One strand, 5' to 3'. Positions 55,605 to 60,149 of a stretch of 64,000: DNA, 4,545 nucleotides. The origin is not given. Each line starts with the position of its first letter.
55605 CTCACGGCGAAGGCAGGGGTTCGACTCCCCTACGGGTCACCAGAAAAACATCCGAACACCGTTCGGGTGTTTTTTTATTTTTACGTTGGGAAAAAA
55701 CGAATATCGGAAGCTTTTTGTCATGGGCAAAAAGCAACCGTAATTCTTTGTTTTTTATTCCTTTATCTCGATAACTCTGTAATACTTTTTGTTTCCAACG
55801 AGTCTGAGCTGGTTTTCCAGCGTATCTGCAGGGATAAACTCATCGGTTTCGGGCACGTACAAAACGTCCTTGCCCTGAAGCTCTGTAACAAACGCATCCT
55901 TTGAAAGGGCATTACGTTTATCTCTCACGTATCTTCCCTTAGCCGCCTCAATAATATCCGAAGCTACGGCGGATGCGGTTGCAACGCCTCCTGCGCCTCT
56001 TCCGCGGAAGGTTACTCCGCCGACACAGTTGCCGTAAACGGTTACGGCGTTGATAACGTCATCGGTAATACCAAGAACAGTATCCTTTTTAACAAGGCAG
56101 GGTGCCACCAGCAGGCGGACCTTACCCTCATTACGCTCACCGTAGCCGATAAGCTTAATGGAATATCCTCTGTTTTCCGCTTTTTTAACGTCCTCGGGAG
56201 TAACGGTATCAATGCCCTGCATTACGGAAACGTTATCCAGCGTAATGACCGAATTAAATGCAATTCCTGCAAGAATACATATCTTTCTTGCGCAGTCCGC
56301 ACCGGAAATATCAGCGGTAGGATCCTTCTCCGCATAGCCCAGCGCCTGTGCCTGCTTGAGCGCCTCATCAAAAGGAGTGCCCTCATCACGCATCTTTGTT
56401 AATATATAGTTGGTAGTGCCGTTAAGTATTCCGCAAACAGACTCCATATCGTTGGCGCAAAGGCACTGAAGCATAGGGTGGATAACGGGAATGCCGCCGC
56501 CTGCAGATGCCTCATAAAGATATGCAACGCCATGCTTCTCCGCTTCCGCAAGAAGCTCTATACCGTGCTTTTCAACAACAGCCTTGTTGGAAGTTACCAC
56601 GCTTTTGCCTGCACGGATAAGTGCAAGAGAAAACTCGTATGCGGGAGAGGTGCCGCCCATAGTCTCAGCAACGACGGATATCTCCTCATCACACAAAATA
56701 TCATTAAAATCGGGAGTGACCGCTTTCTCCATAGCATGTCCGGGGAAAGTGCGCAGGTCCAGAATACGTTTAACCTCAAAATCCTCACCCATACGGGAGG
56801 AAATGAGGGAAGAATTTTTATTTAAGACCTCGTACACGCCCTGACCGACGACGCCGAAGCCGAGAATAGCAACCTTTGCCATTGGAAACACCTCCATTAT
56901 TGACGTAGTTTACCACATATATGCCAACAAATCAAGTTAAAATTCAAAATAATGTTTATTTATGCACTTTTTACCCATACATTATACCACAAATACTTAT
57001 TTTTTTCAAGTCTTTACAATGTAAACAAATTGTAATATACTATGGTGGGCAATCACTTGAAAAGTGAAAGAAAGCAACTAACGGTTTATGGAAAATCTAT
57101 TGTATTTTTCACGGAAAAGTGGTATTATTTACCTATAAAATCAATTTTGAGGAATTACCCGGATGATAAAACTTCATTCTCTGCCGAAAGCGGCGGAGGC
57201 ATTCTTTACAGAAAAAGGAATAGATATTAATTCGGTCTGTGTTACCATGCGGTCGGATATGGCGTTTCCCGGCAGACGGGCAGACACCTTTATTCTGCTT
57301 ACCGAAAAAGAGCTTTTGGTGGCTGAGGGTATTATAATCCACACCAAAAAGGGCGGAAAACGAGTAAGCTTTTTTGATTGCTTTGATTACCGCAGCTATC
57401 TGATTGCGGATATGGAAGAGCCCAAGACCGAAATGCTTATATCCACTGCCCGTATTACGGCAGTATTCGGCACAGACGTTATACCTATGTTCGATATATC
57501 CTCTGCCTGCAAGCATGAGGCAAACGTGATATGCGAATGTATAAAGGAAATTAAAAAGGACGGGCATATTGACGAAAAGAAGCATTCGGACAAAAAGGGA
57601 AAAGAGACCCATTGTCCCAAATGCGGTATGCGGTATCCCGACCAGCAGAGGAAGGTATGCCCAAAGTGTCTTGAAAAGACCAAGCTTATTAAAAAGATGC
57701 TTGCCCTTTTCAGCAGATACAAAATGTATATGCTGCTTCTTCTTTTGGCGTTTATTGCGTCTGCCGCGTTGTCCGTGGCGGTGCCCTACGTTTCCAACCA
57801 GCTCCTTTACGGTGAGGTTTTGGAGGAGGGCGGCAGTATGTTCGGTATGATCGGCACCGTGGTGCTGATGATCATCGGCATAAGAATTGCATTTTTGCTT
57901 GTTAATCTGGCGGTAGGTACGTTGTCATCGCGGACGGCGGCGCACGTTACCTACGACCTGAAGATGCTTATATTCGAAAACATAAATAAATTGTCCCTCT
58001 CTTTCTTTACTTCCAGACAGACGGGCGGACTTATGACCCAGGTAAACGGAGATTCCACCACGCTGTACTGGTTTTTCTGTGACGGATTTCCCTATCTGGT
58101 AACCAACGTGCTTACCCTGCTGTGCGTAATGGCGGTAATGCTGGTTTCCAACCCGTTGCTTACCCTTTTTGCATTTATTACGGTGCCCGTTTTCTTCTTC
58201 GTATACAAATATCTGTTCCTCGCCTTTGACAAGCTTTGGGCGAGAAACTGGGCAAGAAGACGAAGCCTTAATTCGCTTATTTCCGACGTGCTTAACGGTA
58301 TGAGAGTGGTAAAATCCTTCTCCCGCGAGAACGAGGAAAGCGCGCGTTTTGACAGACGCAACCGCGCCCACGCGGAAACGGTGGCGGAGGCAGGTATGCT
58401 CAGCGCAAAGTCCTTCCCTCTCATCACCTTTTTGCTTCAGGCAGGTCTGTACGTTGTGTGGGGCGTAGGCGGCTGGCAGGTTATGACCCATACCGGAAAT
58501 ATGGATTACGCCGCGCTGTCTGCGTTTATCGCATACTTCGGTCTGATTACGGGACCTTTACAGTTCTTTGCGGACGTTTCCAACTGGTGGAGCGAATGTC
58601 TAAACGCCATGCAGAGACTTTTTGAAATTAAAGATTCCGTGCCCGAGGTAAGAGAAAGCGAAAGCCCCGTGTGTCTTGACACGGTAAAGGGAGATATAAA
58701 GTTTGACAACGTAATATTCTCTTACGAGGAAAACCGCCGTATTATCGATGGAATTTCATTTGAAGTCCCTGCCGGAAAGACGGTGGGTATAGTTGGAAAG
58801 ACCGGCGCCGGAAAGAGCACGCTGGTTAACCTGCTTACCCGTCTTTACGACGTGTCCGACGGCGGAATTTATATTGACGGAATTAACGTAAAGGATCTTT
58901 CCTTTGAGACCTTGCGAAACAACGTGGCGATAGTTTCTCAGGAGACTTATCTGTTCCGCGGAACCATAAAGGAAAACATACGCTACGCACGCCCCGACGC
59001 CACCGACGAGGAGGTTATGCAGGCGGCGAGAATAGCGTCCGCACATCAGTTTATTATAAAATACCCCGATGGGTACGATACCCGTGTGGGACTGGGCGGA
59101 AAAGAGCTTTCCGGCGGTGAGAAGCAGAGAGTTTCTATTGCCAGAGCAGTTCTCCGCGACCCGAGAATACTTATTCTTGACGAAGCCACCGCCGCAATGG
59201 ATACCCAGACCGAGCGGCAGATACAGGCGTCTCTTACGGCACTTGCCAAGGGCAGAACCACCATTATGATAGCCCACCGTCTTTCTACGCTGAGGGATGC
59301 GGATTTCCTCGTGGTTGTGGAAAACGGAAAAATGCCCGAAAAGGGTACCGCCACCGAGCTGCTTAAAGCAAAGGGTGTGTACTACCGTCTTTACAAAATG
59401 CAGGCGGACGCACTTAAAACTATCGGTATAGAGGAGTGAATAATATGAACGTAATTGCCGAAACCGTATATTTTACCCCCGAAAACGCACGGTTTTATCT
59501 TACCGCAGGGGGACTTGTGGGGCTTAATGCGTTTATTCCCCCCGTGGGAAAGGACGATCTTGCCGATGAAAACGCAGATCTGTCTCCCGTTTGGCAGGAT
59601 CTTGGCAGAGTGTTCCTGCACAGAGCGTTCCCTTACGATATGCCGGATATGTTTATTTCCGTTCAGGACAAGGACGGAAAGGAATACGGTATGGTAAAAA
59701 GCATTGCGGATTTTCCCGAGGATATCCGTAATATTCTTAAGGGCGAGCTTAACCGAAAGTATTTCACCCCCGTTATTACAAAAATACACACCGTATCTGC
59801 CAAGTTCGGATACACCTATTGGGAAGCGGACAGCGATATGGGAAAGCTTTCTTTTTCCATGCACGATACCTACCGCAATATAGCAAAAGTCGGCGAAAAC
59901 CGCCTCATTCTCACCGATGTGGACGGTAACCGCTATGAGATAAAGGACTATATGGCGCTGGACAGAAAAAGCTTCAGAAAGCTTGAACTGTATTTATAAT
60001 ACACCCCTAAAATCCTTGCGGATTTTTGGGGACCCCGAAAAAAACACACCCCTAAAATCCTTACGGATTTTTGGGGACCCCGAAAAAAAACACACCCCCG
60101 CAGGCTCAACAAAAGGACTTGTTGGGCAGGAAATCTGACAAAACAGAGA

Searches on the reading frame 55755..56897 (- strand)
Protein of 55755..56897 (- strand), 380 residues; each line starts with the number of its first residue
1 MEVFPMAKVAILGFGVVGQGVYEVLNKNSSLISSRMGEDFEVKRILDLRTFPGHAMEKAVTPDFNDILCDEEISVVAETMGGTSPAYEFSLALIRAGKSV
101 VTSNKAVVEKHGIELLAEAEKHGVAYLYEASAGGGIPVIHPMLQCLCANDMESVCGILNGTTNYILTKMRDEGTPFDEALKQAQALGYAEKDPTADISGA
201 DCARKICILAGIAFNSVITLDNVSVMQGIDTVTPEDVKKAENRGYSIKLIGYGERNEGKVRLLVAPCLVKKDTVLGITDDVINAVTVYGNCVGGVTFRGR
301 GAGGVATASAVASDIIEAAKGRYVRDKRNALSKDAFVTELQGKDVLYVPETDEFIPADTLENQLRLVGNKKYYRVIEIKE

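Call 96: search_protein_families(library=pfam, proteins=[window:55755-56897:-], max_evalue=0.001)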
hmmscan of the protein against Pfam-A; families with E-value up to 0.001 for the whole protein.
window:55755-56897:- (380 aa): 2 families
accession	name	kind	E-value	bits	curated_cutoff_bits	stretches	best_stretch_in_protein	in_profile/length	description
PF00742.24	Homoserine_dh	-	1.7e-56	191.2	22.9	1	137-316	1-173/173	Homoserine dehydrogenase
PF03447.22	NAD_binding_3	-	5.2e-10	40.5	24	1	13-129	1-116/116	Homoserine dehydrogenase, NAD binding domain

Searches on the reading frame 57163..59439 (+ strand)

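Call 84: search_protein_families(library=pfam, proteins=[window:57163-59439:+], max_evalue=0.00001)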
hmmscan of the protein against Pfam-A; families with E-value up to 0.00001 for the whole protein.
window:57163-59439:+ (758 aa): 2 families
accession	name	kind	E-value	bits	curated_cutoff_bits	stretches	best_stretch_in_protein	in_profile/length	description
PF00005.33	ABC_tran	-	1.1e-32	113.9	25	1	529-677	2-137/137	ABC transporter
PF00664.28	ABC_membrane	-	1.4e-31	110.6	28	1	190-466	1-274/274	ABC transporter transmembrane region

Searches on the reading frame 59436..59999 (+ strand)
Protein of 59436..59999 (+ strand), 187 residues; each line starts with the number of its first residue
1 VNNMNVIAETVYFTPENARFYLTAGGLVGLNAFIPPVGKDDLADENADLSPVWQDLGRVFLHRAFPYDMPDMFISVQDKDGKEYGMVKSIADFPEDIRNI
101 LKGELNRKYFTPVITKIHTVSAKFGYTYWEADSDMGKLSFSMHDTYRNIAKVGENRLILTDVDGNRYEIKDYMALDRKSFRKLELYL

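Call 15: search_protein_families(library=pfam, proteins=[window:59436-59999:+])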
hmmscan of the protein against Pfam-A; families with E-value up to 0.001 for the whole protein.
window:59436-59999:+ (187 aa): 1 family
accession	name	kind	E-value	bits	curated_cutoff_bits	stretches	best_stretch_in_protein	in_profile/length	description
PF08909.16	DUF1854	-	2.8e-36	124.7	26.8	1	59-184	4-128/130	Domain of unknown function (DUF1854)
